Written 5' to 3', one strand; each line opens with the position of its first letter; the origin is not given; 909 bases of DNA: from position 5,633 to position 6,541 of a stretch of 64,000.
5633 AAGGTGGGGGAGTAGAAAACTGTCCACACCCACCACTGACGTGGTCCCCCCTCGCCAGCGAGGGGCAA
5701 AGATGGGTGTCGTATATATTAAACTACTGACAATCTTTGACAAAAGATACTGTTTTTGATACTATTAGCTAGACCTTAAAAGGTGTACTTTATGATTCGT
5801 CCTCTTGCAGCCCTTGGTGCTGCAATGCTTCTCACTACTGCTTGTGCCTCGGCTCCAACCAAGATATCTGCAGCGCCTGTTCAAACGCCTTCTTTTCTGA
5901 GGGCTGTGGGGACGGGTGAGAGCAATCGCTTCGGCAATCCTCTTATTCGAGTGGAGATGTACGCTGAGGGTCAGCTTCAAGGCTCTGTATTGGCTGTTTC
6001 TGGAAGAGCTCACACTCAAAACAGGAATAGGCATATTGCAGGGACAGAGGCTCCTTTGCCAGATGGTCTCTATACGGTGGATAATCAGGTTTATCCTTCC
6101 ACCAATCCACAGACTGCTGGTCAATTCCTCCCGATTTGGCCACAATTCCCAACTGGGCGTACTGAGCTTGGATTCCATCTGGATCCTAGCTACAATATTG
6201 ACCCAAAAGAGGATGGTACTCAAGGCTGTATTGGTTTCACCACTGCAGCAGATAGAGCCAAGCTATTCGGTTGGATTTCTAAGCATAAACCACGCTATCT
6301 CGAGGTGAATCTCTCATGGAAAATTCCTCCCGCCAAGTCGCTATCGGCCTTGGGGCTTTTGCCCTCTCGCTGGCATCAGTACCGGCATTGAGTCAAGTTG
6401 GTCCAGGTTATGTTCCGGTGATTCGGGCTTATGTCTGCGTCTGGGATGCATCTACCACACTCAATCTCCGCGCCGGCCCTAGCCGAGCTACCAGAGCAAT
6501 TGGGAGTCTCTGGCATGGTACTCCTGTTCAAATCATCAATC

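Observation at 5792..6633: GC-rich island encoding secreted cell-wall-enzyme-type proteins (YkuD-like + SH3b; plus M23 peptidase at 12168-12776)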

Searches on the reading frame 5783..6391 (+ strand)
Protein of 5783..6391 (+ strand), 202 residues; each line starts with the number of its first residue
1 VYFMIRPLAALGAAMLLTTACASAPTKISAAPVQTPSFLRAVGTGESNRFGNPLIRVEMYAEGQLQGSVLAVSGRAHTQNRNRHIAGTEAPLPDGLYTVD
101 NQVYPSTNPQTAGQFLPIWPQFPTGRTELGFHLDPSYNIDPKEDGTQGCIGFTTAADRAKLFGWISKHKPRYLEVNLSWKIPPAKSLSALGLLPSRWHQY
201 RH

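Call 3: search_protein_families(library=pfam, proteins=[window:5783-6391:+], max_evalue=1)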
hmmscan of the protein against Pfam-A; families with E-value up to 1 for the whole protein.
window:5783-6391:+ (202 aa): 1 family
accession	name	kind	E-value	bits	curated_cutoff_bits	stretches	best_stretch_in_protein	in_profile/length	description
PF03734.19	YkuD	-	0.0015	19.5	23.4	1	58-167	15-140/146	L,D-transpeptidase catalytic domain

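Call 9: find_encoding_contigs(protein=window:5792-6388:+, flank=10000, max_places=10)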
Protein window:5792-6388:+ (199 aa): 4 contigs read that carry it; 4 places shown.
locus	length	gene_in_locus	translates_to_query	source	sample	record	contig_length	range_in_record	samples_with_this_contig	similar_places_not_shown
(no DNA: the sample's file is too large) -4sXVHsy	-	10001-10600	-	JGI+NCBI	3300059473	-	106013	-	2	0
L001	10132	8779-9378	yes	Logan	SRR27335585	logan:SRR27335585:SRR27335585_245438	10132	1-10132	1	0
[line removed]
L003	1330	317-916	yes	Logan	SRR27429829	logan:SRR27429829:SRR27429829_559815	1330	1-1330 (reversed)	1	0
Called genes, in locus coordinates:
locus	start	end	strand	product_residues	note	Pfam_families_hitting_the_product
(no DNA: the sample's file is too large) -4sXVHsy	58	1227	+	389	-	PF13310:Virulence_RhuM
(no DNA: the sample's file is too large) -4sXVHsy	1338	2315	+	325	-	PF13310:Virulence_RhuM, PF02661:Fic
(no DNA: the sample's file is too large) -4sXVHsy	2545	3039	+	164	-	PF10881:DUF2726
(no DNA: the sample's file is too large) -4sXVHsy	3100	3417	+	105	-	PF12643:MazG-like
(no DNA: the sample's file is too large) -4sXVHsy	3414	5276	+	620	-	PF09848:SLFN-g3_helicase, PF13401:AAA_22 (faint)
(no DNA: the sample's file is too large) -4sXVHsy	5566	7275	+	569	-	PF13175:AAA_15, PF13304:AAA_21, PF20469:OLD-like_TOPRIM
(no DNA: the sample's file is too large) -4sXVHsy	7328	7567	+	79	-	-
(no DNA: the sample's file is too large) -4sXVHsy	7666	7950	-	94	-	-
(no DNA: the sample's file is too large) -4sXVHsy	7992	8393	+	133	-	-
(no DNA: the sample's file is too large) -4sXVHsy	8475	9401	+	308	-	-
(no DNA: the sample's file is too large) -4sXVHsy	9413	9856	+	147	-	-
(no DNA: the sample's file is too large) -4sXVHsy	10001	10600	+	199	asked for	-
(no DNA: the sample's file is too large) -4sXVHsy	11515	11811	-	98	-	-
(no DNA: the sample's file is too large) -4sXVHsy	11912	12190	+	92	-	PF07866:DUF1653 (weak)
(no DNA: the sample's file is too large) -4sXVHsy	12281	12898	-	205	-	PF13419:HAD_2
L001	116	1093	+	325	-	PF13310:Virulence_RhuM, PF02661:Fic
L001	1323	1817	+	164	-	PF10881:DUF2726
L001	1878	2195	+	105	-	PF12643:MazG-like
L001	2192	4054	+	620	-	PF09848:SLFN-g3_helicase, PF13401:AAA_22 (faint)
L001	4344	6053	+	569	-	PF13175:AAA_15, PF13304:AAA_21, PF20469:OLD-like_TOPRIM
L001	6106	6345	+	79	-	-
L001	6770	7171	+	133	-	-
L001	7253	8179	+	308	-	-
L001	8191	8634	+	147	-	-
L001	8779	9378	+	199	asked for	-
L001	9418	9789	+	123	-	-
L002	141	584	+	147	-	-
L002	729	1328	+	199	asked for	-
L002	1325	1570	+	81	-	PF08239:SH3_3 (weak)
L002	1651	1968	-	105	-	-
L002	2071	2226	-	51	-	?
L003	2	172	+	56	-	?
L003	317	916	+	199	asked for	-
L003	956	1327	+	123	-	-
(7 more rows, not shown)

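Call 11: find_homologous_proteins(query=window:5792-6388:+, max_evalue=0.001)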
Query window:5792-6388:+ (199 aa): 47 proteins with E <= 0.001 among 1108 candidates.
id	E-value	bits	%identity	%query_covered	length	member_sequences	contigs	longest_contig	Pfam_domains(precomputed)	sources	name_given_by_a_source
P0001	2.2e-132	457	100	100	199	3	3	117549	-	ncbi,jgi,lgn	jgi:hypothetical protein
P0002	1.0e-96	341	79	100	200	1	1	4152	-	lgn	-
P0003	7.1e-47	178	55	78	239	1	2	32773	-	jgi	jgi:hypothetical protein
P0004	9.0e-47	177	59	67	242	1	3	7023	PF03734.20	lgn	-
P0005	1.5e-45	174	57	67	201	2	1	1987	PF03734.20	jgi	jgi:hypothetical protein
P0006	1.5e-45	174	57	71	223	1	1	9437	PF03734.20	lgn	-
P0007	2.5e-45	173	55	71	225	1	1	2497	PF03734.20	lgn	-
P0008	4.6e-45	172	49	85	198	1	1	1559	PF03734.20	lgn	-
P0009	1.6e-44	170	57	67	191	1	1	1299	-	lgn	-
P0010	9.1e-44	168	50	85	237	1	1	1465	PF03734.20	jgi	jgi:hypothetical protein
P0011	1.2e-42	164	55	70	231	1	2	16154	-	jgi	jgi:hypothetical protein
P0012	1.7e-42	164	56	66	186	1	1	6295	-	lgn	-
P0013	2.9e-42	163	57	66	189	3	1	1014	-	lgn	-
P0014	3.1e-42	163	52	75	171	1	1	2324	-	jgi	jgi:hypothetical protein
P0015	6.3e-42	162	43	83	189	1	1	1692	-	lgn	-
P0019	4.0e-38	149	53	67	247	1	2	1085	PF03734.20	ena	-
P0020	4.0e-38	149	47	74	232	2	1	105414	PF03734.20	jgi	jgi:hypothetical protein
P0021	5.0e-38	149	44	86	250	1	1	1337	PF03734.20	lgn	-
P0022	9.9e-38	148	50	67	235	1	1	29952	-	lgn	-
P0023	2.2e-37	147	48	74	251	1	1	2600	PF03734.20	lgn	-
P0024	8.2e-37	145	48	74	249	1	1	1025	PF03734.20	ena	-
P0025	1.0e-36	145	45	73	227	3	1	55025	PF03734.20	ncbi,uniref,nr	ncbi:L,D-transpeptidase [Calothrix rhizosoleniae]|uniref:L,D-transpeptidase n=1 Tax=Calothrix rhizos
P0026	1.7e-36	144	48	71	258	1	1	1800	PF03734.20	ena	-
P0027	6.0e-36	142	47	71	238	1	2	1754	PF03734.20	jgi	jgi:hypothetical protein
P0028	8.0e-36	142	46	75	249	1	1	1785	PF03734.20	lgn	-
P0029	4.2e-35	139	44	87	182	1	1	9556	PF03734.20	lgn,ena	-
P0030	6.2e-35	139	46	74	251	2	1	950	PF03734.20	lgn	-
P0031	6.5e-35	139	45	71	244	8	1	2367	PF03734.20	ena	-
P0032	6.8e-35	139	50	67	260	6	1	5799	PF03734.20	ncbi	ncbi:MAG: L,D-transpeptidase [Crocosphaera sp.]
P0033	9.8e-35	138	44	77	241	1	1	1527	PF03734.20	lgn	-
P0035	6.3e-34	136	43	85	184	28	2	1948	PF03734.20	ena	-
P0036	8.0e-34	135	42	85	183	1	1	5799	PF03734.20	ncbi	ncbi:MAG: L,D-transpeptidase [Crocosphaera sp.]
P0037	1.9e-33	134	39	88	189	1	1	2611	PF03734.20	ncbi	-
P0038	3.2e-33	133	42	81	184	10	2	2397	PF03734.20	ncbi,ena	-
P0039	1.1e-32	132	41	85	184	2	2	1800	PF03734.20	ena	-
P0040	3.2e-32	130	47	70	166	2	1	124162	PF03734.20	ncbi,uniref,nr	ncbi:L,D-transpeptidase [Crocosphaera sp. UHCC 0190]|uniref:L,D-transpeptidase n=1 Tax=Crocosphaera 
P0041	3.4e-32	130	47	70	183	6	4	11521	PF03734.20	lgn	-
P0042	5.5e-32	129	41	85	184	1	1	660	PF03734.20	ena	-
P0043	2.8e-29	120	41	77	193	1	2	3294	PF03734.20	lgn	-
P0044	1.0e-28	119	48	65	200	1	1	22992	PF03734.20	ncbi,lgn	-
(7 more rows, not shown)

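Call 12: list_cluster_members(proteins=[window:5792-6388:+, window:12171-12776:-, window:15892-18252:-, window:10614-12125:+, window:23020-25902:+, window:8075-8689:-, window:7703-7978:+, window:5204-5644:+, window:6316-6630:+, window:6717-7031:-])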
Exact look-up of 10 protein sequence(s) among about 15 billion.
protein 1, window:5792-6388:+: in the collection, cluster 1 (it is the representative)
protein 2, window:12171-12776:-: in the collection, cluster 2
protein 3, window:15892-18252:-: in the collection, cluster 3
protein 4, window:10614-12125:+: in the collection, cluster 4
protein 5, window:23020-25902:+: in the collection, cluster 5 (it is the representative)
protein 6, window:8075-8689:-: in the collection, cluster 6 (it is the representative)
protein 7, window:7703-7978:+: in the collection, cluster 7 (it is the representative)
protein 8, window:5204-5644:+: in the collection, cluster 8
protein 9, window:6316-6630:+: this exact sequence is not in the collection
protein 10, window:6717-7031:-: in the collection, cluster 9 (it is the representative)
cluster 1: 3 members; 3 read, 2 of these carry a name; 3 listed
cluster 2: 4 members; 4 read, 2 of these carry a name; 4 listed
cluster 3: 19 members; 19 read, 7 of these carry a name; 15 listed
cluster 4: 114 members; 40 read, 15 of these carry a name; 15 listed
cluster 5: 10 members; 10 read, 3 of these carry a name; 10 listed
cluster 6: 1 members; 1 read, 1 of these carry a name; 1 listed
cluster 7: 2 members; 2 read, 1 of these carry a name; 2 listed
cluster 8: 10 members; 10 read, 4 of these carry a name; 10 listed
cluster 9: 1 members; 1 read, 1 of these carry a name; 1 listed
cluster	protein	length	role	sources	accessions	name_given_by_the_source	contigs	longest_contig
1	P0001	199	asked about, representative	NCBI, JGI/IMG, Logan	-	hypothetical protein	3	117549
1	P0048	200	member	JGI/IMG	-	hypothetical protein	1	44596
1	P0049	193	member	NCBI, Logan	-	-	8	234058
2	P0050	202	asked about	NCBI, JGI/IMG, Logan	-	hypothetical protein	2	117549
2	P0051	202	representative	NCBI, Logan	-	-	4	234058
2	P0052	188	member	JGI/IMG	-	murein DD-endopeptidase MepM/ murein hydrolase activator NlpD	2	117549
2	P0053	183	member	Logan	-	-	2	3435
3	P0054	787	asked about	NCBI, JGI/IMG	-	valyl-tRNA synthetase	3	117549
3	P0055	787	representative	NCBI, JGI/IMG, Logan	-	valyl-tRNA synthetase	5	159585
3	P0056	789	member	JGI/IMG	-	valyl-tRNA synthetase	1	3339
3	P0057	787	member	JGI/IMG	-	valyl-tRNA synthetase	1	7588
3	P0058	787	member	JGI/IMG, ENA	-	valyl-tRNA synthetase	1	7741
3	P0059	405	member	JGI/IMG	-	valyl-tRNA synthetase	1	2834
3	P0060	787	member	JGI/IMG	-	valyl-tRNA synthetase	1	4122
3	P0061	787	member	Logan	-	-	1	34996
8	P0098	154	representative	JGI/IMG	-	hypothetical protein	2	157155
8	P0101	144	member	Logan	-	-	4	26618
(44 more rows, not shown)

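Call 14: find_encoding_contigs(protein=P0003, flank=10000, max_places=3)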
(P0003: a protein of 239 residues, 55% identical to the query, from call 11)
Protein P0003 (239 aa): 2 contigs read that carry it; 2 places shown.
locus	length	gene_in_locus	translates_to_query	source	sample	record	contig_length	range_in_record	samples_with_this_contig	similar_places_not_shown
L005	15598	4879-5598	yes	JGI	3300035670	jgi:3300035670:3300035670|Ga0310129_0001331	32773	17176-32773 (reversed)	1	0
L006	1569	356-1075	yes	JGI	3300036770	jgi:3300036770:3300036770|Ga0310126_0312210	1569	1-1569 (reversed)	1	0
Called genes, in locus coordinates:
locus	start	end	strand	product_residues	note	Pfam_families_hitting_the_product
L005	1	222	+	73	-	?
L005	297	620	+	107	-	PF03330:DPBB_1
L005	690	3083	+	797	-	PF13589:HATPase_c_3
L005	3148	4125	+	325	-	PF06067:DUF932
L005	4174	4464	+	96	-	-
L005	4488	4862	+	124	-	-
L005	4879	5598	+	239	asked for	-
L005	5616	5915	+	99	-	PF08239:SH3_3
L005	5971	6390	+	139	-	-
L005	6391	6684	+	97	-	-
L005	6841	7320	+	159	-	-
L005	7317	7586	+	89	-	PF10544:T5orf172, PF13455:MUG113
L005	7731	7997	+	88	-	PF26948:DUF8296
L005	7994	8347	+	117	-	PF26948:DUF8296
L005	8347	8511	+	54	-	-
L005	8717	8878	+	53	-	-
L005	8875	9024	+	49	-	-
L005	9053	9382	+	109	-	-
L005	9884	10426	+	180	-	-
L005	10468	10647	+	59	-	-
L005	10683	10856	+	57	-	-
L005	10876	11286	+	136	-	-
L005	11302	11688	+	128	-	-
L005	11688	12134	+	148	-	-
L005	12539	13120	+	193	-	PF13392:HNH_3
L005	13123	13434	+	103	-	-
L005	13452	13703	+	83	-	-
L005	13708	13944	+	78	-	-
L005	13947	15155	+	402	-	PF01068:DNA_ligase_A_M, PF14743:DNA_ligase_OB_2 (weak)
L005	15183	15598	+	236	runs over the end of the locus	PF18406:DUF1281_C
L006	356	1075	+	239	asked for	-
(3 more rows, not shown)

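Call 15: find_encoding_contigs(protein=P0002, flank=10000, max_places=3)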
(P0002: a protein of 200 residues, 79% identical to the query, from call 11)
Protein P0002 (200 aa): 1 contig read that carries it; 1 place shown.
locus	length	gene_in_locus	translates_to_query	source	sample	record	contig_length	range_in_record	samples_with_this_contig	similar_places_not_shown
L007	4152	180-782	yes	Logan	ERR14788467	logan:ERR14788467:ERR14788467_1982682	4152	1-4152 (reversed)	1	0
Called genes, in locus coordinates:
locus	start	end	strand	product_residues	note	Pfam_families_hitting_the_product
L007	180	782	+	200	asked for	-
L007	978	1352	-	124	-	-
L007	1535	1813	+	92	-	PF07866:DUF1653 (weak)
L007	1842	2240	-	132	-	-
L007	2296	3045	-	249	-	PF00069:Pkinase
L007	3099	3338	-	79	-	-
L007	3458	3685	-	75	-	-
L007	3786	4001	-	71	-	-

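Call 20: search_dna_similar(query=window:5792-6388:+, collection=phages, mode=protein, max_evalue=0.001)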
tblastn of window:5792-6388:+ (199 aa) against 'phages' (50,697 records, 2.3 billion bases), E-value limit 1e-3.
Records with a match: 16; places in all: 16; records where one place covers at least 80% of the query: 0.
Best place of each record, by identity: <60% 16.
By first word of the organism name: Nodularia 9; Synechococcus 6; Cyanophage 1.
By host as written in the record: Synechococcus sp. MW02 6; Nodularia spumigena KAC65 4; Nodularia spumigena kac68 3; Nodularia sp. AV2 2; - 1.
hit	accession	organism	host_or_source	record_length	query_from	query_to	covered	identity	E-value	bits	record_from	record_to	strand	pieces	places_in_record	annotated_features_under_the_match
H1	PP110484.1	Synechococcus phage MA01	Synechococcus sp. MW02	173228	24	174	76%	27.3%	5e-5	49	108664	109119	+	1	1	hypothetical protein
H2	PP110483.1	Synechococcus phage MA10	Synechococcus sp. MW02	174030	24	174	76%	27.3%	5e-5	49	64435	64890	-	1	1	hypothetical protein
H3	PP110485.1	Synechococcus phage ME01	Synechococcus sp. MW02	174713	24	174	76%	27.3%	5e-5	49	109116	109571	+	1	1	hypothetical protein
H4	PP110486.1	Synechococcus phage MC09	Synechococcus sp. MW02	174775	24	174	76%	27.3%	5e-5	49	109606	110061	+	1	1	hypothetical protein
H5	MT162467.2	Synechococcus phage S-H34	Synechococcus sp. MW02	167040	24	174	76%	27.3%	7e-5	48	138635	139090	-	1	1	hypothetical protein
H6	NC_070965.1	Synechococcus phage S-H34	Synechococcus sp. MW02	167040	24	174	76%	27.3%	7e-5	48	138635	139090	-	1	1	chitinase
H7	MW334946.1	Cyanophage S-2L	-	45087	48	173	63%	30.2%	1e-8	60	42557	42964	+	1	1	lysozyme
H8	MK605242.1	Nodularia phage vB_NspS-kac65v151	Nodularia spumigena KAC65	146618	34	168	68%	27.5%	6e-7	54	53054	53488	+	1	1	lysozyme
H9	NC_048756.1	Nodularia phage vB_NspS-kac65v151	Nodularia spumigena KAC65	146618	34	168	68%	27.5%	6e-7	54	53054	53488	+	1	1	endolysin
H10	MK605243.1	Nodularia phage vB_NspS-kac65v161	Nodularia spumigena KAC65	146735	34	168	68%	27.5%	6e-7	54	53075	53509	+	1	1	lysozyme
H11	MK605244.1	Nodularia phage vB_NspS-kac65v162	Nodularia spumigena KAC65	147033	34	168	68%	27.5%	6e-7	54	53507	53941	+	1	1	lysozyme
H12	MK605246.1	Nodularia phage vB_NspS-kac68v162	Nodularia spumigena kac68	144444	34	168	68%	27.5%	7e-7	54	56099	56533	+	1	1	lysozyme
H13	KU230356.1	Nodularia phage vB_NpeS-2AV2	Nodularia sp. AV2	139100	34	168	68%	27.5%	7e-7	54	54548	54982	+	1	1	lysozyme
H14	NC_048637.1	Nodularia phage vB_NpeS-2AV2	Nodularia sp. AV2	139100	34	168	68%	27.5%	7e-7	54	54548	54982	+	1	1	endolysin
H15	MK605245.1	Nodularia phage vB_NspS-kac68v161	Nodularia spumigena kac68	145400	34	168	68%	27.5%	7e-7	54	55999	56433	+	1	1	lysozyme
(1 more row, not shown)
